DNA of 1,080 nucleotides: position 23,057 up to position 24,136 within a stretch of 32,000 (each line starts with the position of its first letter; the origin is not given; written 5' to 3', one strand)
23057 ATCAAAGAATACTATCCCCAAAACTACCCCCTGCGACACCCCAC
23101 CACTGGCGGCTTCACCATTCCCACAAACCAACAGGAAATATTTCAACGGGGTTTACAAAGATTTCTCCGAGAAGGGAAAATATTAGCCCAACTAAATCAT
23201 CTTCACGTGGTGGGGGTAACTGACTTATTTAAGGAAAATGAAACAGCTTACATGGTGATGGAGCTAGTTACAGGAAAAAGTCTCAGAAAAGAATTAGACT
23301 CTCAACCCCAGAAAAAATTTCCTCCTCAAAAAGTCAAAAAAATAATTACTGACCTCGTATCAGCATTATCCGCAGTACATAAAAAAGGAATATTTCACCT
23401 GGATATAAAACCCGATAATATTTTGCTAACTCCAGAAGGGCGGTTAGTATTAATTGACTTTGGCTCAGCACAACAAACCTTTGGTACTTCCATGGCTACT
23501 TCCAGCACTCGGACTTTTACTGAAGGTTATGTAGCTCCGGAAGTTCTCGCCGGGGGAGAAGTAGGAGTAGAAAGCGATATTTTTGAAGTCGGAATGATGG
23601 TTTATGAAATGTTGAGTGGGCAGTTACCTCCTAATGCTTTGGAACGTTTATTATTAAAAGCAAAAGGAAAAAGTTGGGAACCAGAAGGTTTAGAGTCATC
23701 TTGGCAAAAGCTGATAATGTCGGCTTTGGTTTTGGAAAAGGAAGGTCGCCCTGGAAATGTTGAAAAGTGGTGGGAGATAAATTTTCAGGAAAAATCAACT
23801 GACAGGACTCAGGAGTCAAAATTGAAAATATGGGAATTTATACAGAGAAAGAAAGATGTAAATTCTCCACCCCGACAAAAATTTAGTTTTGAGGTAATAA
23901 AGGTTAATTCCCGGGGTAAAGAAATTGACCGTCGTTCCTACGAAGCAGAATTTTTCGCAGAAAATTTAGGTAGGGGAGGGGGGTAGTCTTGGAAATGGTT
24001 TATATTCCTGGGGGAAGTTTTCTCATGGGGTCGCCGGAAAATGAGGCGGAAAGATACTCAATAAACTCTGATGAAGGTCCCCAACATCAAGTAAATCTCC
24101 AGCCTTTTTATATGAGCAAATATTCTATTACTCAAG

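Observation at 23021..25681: Every cis component of the DGR carries a lesion, yet VR1 keeps a clean adenine-mutagenesis signature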

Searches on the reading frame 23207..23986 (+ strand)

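Call 9: search_protein_families(library=pfam, proteins=[window:23207-23986:+], max_evalue=0.01)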
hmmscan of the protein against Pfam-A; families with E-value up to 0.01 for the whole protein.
window:23207-23986:+ (259 aa): 7 families
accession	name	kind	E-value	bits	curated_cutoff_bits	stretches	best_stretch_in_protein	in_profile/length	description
PF00069.31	Pkinase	-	7.6e-35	121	31.7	1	2-182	61-252/263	Protein kinase domain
PF07714.23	PK_Tyr_Ser-Thr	-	2.2e-17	63.7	23.1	1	7-182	69-249/258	Protein tyrosine and serine/threonine kinase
PF03109.22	ABC1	-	1.1e-08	35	22.9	1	13-90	142-216/244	ABC1 atypical kinase-like domain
PF14531.12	Kinase-like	-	9.5e-07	28.8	25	1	25-143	127-252/289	Kinase-like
PF17667.7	Pkinase_fungal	-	6.5e-05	22.3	24.1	1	47-117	292-368/387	Fungal protein kinase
PF01636.29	APH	-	7e-05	23.1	23.2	1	56-88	164-197/239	Phosphotransferase enzyme family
PF06293.20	Kdo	-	0.00018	21.4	21.3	1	12-90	90-171/207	Lipopolysaccharide kinase (Kdo/WaaP) family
